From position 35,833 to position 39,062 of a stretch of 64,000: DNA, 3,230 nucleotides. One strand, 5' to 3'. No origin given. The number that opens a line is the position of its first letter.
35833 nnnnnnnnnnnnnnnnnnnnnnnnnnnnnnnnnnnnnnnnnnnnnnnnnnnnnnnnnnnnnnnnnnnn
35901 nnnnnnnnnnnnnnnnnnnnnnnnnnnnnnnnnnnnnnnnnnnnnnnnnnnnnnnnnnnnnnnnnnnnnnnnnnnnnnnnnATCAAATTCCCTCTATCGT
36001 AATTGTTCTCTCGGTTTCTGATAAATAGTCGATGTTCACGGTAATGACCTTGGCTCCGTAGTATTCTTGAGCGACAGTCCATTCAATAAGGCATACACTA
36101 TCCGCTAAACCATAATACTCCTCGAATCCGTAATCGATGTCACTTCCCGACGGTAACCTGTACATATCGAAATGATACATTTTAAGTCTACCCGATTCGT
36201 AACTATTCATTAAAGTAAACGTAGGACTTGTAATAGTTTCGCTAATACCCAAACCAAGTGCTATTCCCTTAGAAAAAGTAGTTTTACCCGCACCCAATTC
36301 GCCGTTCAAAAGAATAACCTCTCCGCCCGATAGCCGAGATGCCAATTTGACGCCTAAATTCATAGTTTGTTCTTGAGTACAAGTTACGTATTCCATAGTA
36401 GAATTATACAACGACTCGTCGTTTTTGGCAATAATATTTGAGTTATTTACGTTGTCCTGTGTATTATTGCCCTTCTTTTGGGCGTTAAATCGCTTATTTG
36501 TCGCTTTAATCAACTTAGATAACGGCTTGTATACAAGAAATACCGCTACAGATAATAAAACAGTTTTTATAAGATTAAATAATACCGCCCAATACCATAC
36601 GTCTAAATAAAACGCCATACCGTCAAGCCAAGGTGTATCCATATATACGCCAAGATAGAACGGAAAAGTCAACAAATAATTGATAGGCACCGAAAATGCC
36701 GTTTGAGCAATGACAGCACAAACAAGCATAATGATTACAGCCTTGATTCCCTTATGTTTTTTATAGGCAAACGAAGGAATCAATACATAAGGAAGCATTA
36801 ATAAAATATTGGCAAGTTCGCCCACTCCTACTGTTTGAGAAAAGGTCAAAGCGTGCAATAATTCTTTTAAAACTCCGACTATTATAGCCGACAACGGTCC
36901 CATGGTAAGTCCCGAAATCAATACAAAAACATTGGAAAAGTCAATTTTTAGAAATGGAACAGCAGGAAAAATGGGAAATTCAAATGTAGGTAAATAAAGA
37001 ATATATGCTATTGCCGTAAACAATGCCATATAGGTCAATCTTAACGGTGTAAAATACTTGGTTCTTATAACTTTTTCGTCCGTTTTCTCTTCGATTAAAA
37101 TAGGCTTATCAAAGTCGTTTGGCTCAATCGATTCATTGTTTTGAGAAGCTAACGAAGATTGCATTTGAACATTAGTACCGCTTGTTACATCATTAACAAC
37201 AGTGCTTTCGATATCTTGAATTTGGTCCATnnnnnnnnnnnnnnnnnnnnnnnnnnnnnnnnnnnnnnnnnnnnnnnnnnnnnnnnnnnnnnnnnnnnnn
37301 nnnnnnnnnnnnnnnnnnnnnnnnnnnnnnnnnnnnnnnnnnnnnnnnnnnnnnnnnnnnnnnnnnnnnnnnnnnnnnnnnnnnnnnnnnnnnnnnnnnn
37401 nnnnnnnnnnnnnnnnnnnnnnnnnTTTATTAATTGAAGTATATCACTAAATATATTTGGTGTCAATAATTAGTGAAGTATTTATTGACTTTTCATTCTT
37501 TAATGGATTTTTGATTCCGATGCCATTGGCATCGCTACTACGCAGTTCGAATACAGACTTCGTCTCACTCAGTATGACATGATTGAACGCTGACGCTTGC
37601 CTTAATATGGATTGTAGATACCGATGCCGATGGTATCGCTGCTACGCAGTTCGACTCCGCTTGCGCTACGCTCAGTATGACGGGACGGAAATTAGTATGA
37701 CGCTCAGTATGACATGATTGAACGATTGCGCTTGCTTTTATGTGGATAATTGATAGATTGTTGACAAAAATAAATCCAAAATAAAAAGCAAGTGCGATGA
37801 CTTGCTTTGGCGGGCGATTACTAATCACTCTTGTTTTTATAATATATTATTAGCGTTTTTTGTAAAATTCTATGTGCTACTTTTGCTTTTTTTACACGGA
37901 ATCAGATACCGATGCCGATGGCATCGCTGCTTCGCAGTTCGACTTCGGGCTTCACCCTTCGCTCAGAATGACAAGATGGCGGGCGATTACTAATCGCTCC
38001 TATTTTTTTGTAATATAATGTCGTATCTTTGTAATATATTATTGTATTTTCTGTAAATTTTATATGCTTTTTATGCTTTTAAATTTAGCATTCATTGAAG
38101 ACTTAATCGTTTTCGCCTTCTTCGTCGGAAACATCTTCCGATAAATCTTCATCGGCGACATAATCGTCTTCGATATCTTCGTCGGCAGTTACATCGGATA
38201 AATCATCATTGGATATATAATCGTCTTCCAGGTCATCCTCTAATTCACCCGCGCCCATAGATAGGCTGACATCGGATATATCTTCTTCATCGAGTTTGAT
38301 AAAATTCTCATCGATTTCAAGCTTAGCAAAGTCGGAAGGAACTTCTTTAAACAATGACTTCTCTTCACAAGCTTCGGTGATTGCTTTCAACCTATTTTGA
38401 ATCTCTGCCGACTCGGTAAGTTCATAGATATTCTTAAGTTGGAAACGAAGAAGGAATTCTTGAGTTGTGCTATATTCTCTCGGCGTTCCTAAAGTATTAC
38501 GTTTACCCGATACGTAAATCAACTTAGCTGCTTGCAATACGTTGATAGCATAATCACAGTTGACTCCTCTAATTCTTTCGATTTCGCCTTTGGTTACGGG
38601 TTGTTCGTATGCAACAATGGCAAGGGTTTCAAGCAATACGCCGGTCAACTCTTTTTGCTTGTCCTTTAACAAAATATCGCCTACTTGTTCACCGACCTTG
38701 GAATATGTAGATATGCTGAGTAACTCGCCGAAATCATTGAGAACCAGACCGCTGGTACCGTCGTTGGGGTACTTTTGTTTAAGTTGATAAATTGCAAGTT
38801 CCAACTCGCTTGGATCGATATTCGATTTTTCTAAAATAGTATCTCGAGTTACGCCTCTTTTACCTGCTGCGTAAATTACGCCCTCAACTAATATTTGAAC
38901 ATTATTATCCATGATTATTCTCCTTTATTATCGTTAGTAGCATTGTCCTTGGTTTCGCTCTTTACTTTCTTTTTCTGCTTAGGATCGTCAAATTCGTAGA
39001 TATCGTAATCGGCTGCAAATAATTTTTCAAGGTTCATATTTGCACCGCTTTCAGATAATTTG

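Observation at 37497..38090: Dense, dispersed mosaic repeat family built from hairpins and conserved linkers (largest cluster)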

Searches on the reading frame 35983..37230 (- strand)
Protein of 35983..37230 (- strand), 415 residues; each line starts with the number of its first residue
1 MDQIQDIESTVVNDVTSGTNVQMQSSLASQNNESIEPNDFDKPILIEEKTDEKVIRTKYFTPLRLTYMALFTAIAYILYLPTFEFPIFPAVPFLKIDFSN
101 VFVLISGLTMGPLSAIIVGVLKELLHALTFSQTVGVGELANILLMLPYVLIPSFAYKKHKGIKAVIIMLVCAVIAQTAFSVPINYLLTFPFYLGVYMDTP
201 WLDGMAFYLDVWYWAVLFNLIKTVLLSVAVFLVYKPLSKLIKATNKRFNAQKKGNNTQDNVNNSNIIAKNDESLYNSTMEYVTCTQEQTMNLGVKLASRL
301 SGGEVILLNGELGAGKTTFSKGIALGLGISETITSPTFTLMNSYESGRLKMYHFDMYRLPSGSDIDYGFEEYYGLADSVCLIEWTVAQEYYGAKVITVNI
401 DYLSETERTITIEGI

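Call 8: find_encoding_contigs(protein=window:35983-37230:-, flank=3000, max_places=5)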
Protein window:35983-37230:- (415 aa): 1 contig read that carries it; 1 place shown.
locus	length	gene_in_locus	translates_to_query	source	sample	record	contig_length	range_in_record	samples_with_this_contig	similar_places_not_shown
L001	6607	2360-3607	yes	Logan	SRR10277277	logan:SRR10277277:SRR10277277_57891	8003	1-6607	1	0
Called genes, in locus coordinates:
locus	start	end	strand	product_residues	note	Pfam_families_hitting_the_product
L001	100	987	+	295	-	-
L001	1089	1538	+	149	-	PF00692:dUTPase, PF22769:DCD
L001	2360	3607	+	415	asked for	PF12822:ECF_trnsprt, PF02367:TsaE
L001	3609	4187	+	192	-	PF00814:TsaD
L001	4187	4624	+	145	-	PF13673:Acetyltransf_10, PF00583:Acetyltransf_1, PF13508:Acetyltransf_7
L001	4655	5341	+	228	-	PF00561:Abhydrolase_1, PF12146:Hydrolase_4, PF12697:Abhydrolase_6, PF20408:Abhydrolase_11 (faint), PF07819:PGAP1 (weak), PF08840:BAAT_C (weak), PF06342:DUF1057 (weak), PF00561:Abhydrolase_1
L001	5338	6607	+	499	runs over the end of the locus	PF08245:Mur_ligase_M, PF02875:Mur_ligase_C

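Call 9: search_protein_families(library=pfam, proteins=[window:35983-37230:-])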
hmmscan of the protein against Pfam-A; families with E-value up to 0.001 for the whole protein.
window:35983-37230:- (415 aa): 2 families
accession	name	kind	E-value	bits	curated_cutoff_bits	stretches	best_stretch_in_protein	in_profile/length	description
PF02367.23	TsaE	-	3.4e-34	118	26.6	1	285-409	3-127/128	Threonylcarbamoyl adenosine biosynthesis protein TsaE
PF12822.12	ECF_trnsprt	-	6e-22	78.9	30.7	1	64-234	2-169/169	ECF transporter, substrate-specific component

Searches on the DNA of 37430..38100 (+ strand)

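Call 13: search_rna_families(source=window, start=37430, end=38100, threshold=evalue, max_evalue=10, show_alignments=3)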
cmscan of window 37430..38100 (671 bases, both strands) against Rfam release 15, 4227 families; matches with E-value up to 10: 4.
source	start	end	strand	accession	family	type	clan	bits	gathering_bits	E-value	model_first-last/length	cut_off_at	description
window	37767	37840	+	RF01808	MicX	Gene; sRNA;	-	15.5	75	0.74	1-194/194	no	MicX Vibrio cholerae sRNA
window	37745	37821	+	RF02956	DUF2693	Gene; sRNA;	-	15.3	81.3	1.8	1-165/165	no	DUF2693 RNA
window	37882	37928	+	RF00262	sar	Gene; antisense;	-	14.3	43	8.1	1-68/68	no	sar RNA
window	37948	38053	+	RF01930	bxd_2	Gene; lncRNA;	-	11.5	80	5.7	1-91/91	no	Bithoraxoid conserved region 2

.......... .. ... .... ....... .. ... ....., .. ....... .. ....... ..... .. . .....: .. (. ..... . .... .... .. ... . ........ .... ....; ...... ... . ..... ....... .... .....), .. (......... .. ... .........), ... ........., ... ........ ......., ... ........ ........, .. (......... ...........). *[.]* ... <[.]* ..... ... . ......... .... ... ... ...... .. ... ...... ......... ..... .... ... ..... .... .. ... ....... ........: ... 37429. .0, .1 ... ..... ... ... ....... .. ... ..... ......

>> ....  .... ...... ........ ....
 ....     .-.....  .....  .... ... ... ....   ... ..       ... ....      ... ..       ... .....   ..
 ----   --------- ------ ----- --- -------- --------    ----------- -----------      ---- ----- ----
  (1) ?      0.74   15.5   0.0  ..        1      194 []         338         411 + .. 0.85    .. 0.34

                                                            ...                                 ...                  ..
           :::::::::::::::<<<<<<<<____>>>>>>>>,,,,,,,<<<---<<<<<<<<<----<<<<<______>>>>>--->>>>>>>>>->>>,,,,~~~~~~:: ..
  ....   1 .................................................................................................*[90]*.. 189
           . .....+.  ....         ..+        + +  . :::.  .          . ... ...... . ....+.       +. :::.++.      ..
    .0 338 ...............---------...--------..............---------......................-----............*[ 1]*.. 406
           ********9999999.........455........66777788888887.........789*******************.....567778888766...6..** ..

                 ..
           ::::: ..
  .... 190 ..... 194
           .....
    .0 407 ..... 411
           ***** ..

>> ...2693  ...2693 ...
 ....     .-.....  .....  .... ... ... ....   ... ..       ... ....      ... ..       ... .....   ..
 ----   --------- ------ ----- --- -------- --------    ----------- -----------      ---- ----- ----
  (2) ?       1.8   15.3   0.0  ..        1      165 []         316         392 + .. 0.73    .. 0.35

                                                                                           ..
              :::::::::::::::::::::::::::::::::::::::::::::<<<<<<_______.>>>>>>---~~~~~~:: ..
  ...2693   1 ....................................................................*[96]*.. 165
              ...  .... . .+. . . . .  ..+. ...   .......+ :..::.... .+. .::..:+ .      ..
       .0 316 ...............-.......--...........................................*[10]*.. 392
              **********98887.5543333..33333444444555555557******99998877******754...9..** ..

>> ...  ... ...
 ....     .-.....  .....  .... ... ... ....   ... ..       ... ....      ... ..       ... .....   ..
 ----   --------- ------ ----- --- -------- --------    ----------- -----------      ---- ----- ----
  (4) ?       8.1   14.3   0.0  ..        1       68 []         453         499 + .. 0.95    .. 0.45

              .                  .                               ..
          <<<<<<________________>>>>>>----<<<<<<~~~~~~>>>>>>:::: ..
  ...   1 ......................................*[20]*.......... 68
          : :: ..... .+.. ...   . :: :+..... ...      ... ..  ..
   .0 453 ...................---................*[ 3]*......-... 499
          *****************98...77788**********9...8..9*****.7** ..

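Call 27: search_dna_similar(query=window:37497-38090:+, collection=plasmids, mode=distant, max_evalue=0.001)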
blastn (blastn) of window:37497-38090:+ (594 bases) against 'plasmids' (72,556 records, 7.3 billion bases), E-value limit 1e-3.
No match.

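Call 28: search_dna_similar(query=window:37497-38090:+, collection=phages, mode=distant, max_evalue=0.001)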
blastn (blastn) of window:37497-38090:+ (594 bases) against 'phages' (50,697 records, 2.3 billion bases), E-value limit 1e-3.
No match.

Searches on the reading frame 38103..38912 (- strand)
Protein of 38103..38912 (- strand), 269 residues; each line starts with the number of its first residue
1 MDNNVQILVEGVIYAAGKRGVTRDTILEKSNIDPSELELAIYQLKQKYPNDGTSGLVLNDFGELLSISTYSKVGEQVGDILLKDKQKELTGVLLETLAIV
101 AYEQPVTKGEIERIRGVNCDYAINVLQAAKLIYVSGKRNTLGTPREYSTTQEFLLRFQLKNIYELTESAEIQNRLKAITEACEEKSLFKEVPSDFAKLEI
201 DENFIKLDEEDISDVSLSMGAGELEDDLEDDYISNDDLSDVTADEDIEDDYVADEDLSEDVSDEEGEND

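Call 9: search_protein_families(library=pfam, proteins=[window:38103-38912:-])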
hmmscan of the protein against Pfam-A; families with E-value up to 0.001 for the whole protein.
window:38103-38912:- (269 aa): 1 family
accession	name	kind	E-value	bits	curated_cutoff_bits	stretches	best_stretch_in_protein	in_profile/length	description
PF04079.22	SMC_ScpB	-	3.8e-36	124.5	27.4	1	8-166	2-158/160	Segregation and condensation complex subunit ScpB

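Call 24: find_encoding_contigs(protein=window:38103-38912:-, flank=4000, max_places=6)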
Protein window:38103-38912:- (269 aa): 1 contig read that carries it; 1 place shown.
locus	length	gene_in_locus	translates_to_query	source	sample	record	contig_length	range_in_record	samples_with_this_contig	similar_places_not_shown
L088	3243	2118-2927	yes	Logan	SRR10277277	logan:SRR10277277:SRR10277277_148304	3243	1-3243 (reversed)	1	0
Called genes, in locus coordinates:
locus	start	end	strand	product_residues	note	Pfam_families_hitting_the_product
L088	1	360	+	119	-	?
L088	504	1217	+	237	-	PF02163:Peptidase_M50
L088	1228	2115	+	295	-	PF02616:SMC_ScpA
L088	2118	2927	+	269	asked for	PF04079:SMC_ScpB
